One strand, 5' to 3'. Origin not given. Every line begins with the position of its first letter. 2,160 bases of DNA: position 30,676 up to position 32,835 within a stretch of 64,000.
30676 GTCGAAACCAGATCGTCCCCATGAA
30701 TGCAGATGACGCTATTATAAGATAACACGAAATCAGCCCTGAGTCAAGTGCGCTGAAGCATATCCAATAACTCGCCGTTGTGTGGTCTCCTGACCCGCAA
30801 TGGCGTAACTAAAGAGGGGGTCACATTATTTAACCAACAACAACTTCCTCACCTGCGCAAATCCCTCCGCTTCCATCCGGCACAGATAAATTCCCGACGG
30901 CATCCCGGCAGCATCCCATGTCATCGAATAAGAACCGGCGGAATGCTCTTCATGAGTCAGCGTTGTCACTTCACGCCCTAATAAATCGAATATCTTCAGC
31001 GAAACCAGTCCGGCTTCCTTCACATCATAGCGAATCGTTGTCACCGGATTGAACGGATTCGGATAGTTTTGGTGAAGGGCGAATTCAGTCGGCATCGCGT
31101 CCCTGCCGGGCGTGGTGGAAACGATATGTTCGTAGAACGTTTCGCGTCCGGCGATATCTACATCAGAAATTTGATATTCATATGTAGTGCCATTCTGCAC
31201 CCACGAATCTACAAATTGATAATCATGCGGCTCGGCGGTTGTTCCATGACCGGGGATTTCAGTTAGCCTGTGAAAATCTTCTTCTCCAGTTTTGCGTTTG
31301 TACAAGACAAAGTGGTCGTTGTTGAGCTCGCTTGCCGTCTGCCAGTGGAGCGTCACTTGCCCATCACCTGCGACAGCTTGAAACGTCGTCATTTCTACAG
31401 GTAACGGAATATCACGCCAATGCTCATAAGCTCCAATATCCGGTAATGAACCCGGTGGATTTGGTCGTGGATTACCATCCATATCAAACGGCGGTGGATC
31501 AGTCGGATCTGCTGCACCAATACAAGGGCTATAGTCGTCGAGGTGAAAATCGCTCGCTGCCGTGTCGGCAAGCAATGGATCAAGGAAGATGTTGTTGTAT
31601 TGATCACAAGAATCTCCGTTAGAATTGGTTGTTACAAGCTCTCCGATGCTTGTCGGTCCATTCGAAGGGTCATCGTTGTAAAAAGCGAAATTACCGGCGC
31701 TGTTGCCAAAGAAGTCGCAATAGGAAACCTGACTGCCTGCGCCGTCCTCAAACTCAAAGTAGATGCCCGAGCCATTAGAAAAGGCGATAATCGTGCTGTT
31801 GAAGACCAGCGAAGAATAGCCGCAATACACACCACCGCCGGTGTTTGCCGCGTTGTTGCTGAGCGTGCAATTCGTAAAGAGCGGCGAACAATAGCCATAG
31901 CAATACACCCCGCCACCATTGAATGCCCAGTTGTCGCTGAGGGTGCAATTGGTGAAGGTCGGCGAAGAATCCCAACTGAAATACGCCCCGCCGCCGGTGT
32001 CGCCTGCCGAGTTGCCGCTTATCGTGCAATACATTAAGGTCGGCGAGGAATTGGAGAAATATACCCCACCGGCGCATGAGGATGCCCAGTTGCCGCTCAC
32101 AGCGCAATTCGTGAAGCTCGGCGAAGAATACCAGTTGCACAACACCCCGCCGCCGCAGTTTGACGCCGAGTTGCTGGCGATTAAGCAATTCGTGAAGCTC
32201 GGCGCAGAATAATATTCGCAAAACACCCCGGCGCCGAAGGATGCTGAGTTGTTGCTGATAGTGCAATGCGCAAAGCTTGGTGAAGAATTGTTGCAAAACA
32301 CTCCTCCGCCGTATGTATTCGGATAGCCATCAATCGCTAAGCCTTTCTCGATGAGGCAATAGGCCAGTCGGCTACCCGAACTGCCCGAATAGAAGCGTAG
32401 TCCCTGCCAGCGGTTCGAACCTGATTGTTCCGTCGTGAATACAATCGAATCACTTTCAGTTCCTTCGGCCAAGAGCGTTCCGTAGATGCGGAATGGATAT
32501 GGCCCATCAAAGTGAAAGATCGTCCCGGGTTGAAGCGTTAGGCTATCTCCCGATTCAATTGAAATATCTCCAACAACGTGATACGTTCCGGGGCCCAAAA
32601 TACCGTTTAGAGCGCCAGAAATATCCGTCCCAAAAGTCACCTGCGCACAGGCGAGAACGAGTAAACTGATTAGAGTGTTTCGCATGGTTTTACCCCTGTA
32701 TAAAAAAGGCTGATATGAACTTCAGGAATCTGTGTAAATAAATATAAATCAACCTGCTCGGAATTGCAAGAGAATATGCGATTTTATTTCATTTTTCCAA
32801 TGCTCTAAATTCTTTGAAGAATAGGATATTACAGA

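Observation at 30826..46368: Two T9SS surface-protein genes share their promoter/5' region and C-terminal 190 aa but carry unrelated passenger domains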

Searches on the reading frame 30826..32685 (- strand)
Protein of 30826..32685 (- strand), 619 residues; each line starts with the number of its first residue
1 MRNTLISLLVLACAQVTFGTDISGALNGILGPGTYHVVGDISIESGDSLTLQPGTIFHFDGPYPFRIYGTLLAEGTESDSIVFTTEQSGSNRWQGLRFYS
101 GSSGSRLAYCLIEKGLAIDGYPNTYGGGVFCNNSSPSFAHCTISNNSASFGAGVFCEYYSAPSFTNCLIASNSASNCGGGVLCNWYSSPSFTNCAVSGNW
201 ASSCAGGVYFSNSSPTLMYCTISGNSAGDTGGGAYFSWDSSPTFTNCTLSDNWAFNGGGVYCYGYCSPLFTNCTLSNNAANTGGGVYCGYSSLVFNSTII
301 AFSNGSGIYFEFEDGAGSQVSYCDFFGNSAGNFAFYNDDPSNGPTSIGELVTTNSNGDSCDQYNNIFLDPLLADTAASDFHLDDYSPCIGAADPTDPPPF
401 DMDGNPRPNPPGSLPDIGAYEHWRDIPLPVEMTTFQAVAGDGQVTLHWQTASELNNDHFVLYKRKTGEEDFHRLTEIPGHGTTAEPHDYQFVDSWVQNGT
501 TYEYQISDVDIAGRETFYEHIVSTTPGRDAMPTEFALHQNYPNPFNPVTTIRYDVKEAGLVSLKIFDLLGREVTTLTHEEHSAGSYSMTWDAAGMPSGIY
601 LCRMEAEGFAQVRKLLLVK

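Call 12: search_protein_families(library=pfam, proteins=[window:30826-32685:-], max_evalue=0.01)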
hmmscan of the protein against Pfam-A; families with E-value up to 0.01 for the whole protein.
window:30826-32685:- (619 aa): 2 families
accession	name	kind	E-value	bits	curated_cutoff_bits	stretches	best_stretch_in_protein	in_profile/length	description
PF18962.6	Por_Secre_tail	-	2.1e-09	38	27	1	541-615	2-73/75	Secretion system C-terminal sorting domain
PF13860.13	FlgD_ig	-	3.3e-06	27.4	27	1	558-607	22-76/79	FlgD Ig-like domain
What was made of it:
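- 30826..32685 (-): Gene A, 619 aa: signal peptide, parallel beta-helix passenger with a choice-of-anchor Q domain, then the shared tail. PF18962 hit (call 12).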

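Call 14: find_encoding_contigs(protein=window:30826-32685:-, flank=10000, max_places=6)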
Protein window:30826-32685:- (619 aa): no gene with exactly this product is on record in the collection.

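Call 42: list_cluster_members(proteins=[P0010, window:30826-32685:-, window:44290-46332:+, window:42786-43874:+])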
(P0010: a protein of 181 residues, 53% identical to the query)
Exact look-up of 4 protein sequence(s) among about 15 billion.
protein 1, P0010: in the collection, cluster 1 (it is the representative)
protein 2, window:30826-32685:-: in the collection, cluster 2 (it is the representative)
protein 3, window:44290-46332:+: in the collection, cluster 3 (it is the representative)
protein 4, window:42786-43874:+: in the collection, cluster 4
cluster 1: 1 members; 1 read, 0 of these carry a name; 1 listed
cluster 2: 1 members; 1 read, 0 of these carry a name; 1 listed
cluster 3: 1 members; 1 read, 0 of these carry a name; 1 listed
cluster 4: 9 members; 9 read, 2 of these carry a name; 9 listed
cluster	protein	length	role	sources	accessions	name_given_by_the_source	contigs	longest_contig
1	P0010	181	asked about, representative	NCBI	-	-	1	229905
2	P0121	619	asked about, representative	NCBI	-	-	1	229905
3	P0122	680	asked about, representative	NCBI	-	-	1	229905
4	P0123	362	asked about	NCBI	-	-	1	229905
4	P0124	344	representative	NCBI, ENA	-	-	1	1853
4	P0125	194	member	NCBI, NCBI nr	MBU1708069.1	glycine cleavage system aminomethyltransferase GcvT, partial [bacterium] | glycine cleavage system aminomethyltransferase GcvT [bacterium]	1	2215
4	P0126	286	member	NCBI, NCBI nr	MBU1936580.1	glycine cleavage system aminomethyltransferase GcvT, partial [bacterium] | glycine cleavage system aminomethyltransferase GcvT [bacterium]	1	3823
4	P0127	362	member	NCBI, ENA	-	-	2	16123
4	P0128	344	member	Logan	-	-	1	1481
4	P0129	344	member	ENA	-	-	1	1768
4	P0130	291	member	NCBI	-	-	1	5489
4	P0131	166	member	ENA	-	-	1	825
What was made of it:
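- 30826..32685 (-): It is protein P0121 of the public collection (call 42).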

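Call 75: search_protein_families(library=pfam, proteins=[L148:3-1592:-], max_evalue=0.001)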
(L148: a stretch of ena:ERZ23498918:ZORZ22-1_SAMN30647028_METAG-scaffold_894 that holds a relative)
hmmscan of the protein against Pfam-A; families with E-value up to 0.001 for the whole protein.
L148:3-1592:- (530 aa): 0 families

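Call 82: search_protein_families(library=ncbifam, proteins=[window:30826-32685:-, L147:4242-6089:+], max_evalue=0.001)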
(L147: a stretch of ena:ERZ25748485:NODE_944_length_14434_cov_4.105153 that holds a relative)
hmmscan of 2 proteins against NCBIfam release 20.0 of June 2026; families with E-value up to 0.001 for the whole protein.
window:30826-32685:- (619 aa): 5 families
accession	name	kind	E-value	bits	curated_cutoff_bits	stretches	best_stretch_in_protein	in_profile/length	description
NF052323.1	T9SSA_dep_M6i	equivalog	5.3e-12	44.5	600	1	540-607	960-1027/1043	T9SS-dependent M6-like inactivated metalloprotease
TIGR04183.1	Por_Secre_tail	domain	9.3e-10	38.4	23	1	541-616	2-70/72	T9SS type A sorting domain-containing protein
NF038113.1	T9SSA_dep_M36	equivalog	1.9e-08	33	885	1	538-617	793-868/869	T9SS-dependent M36 family metallopeptidase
NF041518.1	choice_anch_Q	domain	1.3e-07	31.7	25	1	377-421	14-56/58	choice-of-anchor Q domain-containing protein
TIGR03804.1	para_beta_helix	repeat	0.00023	20.7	19.45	0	192-226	8-43/44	parallel beta-helix repeat protein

L147:4242-6089:+ (615 aa): 4 families
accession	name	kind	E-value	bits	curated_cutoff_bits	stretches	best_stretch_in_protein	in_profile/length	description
NF052323.1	T9SSA_dep_M6i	equivalog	2e-12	45.9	600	1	536-609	960-1033/1043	T9SS-dependent M6-like inactivated metalloprotease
TIGR04183.1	Por_Secre_tail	domain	3.1e-10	39.9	23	1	537-612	2-70/72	T9SS type A sorting domain-containing protein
NF041518.1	choice_anch_Q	domain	4.9e-08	33.1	25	1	371-417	10-56/58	choice-of-anchor Q domain-containing protein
NF038113.1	T9SSA_dep_M36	equivalog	1.1e-07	30.4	885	1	534-613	793-868/869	T9SS-dependent M36 family metallopeptidase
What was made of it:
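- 30826..32685 (-): TIGR03804 beta-helix repeat, NF041518 and TIGR04183 hits (call 82).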
